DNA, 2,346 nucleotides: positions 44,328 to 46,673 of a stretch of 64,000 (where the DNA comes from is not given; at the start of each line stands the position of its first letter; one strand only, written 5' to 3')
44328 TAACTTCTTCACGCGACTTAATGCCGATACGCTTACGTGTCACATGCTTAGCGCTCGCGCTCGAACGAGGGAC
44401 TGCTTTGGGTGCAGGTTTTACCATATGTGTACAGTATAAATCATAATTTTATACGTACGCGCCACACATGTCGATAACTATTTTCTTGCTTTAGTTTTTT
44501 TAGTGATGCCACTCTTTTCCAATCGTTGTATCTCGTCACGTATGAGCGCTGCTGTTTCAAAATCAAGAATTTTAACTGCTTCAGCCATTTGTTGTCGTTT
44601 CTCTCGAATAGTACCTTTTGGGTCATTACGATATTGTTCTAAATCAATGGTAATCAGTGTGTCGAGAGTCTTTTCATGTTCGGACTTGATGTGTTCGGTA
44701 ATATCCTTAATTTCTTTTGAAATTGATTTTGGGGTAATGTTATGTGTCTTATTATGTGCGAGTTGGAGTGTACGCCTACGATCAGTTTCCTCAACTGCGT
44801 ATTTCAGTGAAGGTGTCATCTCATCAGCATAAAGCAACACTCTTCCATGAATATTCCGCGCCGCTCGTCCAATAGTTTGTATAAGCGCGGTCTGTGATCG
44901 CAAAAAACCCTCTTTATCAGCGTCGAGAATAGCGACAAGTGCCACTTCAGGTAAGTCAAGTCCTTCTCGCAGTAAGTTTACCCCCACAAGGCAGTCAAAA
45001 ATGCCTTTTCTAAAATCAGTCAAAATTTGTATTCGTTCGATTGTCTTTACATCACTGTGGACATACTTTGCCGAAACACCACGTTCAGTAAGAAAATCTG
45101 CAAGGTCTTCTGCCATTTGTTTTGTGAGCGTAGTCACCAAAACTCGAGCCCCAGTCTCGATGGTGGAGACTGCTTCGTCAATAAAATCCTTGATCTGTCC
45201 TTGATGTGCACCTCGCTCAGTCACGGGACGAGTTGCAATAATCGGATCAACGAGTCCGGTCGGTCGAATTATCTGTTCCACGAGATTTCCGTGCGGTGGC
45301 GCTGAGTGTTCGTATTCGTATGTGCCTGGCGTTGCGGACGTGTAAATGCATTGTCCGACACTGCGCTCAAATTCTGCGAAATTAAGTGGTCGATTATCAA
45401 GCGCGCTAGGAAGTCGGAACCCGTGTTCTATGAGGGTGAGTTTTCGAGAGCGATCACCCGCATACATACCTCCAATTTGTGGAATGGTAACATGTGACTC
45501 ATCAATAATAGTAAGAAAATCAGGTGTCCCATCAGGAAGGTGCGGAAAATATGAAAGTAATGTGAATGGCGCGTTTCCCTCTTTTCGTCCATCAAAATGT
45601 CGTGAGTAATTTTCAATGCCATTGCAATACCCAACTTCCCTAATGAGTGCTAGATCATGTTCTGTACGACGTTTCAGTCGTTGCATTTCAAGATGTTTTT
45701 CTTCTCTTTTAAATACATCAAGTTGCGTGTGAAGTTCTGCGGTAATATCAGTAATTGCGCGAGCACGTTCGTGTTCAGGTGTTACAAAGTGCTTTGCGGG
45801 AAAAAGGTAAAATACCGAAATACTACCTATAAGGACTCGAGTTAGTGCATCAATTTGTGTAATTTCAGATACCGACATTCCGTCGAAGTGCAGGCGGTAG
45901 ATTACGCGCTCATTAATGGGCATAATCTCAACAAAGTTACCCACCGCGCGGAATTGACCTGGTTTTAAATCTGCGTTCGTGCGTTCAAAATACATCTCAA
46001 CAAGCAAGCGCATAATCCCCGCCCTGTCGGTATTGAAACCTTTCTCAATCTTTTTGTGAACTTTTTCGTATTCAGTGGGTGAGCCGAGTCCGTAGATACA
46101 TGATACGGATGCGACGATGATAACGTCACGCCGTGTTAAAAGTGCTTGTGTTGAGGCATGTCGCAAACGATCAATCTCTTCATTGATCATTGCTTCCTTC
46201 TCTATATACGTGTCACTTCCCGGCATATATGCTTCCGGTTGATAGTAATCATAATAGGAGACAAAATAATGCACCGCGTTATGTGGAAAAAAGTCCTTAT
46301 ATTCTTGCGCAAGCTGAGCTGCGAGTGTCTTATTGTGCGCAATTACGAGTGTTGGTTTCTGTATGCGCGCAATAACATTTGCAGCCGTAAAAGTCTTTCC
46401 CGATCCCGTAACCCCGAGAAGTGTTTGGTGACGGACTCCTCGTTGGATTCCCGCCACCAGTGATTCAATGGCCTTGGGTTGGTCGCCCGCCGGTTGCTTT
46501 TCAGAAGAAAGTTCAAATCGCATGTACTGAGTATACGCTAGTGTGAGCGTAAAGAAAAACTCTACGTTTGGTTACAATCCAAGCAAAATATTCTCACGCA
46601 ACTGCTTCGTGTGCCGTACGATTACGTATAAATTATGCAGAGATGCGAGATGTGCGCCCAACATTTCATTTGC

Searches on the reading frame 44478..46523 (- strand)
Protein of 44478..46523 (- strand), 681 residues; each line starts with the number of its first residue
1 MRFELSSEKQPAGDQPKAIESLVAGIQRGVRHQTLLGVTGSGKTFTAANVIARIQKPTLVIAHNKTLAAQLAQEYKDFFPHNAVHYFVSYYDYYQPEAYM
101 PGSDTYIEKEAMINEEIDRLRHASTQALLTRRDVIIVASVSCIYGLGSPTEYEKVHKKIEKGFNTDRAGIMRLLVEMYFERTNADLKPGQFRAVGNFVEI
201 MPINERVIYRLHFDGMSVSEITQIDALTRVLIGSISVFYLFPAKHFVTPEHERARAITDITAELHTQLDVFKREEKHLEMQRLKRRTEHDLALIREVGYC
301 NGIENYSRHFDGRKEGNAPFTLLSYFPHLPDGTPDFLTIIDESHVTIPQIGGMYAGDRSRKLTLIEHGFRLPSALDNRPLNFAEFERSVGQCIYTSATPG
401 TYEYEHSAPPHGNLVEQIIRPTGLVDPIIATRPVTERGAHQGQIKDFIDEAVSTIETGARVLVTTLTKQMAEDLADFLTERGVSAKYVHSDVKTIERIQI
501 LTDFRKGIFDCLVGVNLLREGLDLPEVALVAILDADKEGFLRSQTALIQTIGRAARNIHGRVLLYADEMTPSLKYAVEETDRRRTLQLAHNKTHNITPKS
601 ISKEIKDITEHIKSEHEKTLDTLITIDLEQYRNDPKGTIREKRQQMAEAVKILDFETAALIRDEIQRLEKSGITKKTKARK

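Call 3: search_protein_families(library=pfam, proteins=[window:44478-46523:-], max_evalue=0.01)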
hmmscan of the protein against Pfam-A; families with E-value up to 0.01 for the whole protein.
window:44478-46523:- (681 aa): 8 families
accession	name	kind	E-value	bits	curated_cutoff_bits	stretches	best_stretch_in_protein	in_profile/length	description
PF00271.37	Helicase_C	-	3.2e-20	72.9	23.5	1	450-557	8-109/110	Helicase conserved C-terminal domain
PF12344.14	UvrB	-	1.4e-19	70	27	1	564-606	1-43/43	Ultra-violet resistance protein B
PF17757.6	UvrB_inter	-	2.3e-17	63.3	22.9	1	159-246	3-91/91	UvrB interaction domain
PF04851.21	ResIII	-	4.1e-12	46.7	22.5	1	12-136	5-130/164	Type III restriction enzyme, res subunit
PF02151.25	UVR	-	2.4e-07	30.7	21.5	1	639-670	4-35/36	UvrB/uvrC motif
PF00270.35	DEAD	-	1.1e-05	25.6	26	1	15-85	4-77/167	DEAD/DEAH box helicase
PF13401.12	AAA_22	-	0.00054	20.7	27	0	34-131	9-82/130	AAA domain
PF07728.20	AAA_5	-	0.005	17.3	22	0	35-128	4-86/139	AAA domain (dynein-related subfamily)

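Call 4: search_protein_families(library=ncbifam, proteins=[window:44478-46523:-], max_evalue=0.01)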
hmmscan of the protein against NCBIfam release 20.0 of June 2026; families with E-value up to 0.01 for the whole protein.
window:44478-46523:- (681 aa): 42 families (the best 25 are shown)
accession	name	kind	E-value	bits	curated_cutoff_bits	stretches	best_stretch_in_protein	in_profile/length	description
NF003673.1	PRK05298.1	equivalog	2.3e-284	944.8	743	1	2-670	1-652/653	excinuclease ABC subunit UvrB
TIGR00631.1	uvrb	equivalog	3e-283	941.1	750.1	1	2-668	1-657/658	excinuclease ABC subunit UvrB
NF053631.1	RNA_helic_CshA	equivalog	5.5e-12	45.3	646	1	456-631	235-406/434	degradosome RNA helicase CshA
TIGR00580.2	mfd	equivalog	2.8e-11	42.5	800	2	174-283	1-106/907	transcription-repair coupling factor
TIGR00595.1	priA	equivalog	4.2e-11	42.1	230.35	1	464-579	271-395/509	replication restart helicase PriA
NF004066.1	PRK05580.1-3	equivalog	8.3e-11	40.9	813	2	499-562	581-652/788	primosomal protein N'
NF010337.0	PRK13766.1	equivalog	6.8e-10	37.7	610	1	448-649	357-562/781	Hef nuclease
NF007966.0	PRK10689.1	equivalog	1e-09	36.7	1329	2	34-282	18-248/1148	transcription-repair coupling factor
NF053636.1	DDHlcsCsdAPsy1082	equivalog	1.4e-08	33.7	890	1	459-556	244-336/512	DEAD/DEAH box helicase CsdA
NF004067.0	PRK05580.1-4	equivalog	4.5e-08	31.9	763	1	470-566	499-603/737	primosomal protein N'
NF004069.0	PRK05580.2-1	equivalog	4.7e-08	31.9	767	1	467-568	389-497/612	primosomal protein N'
NF004068.0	PRK05580.1-5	equivalog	5.6e-08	31.3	1249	1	465-564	554-661/795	primosomal protein N'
TIGR00643.1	recG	equivalog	6.8e-08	31.7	659.4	1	470-569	472-566/629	ATP-dependent DNA helicase RecG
NF004070.0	PRK05580.2-2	equivalog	9.6e-08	30.6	921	1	496-581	522-616/729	primosomal protein N'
TIGR04095.1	dnd_restrict_1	equivalog_domain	1.3e-07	31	600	1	481-563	312-389/451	DNA phosphorothioation system restriction enzyme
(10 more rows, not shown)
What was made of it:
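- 44478..46523 (-): uvrB (681 aa), upstream flank of the module. NF003673 at 945 bits; Pfam ResIII, UvrB_inter, Helicase_C, UvrB, UVR (calls 3, 4).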
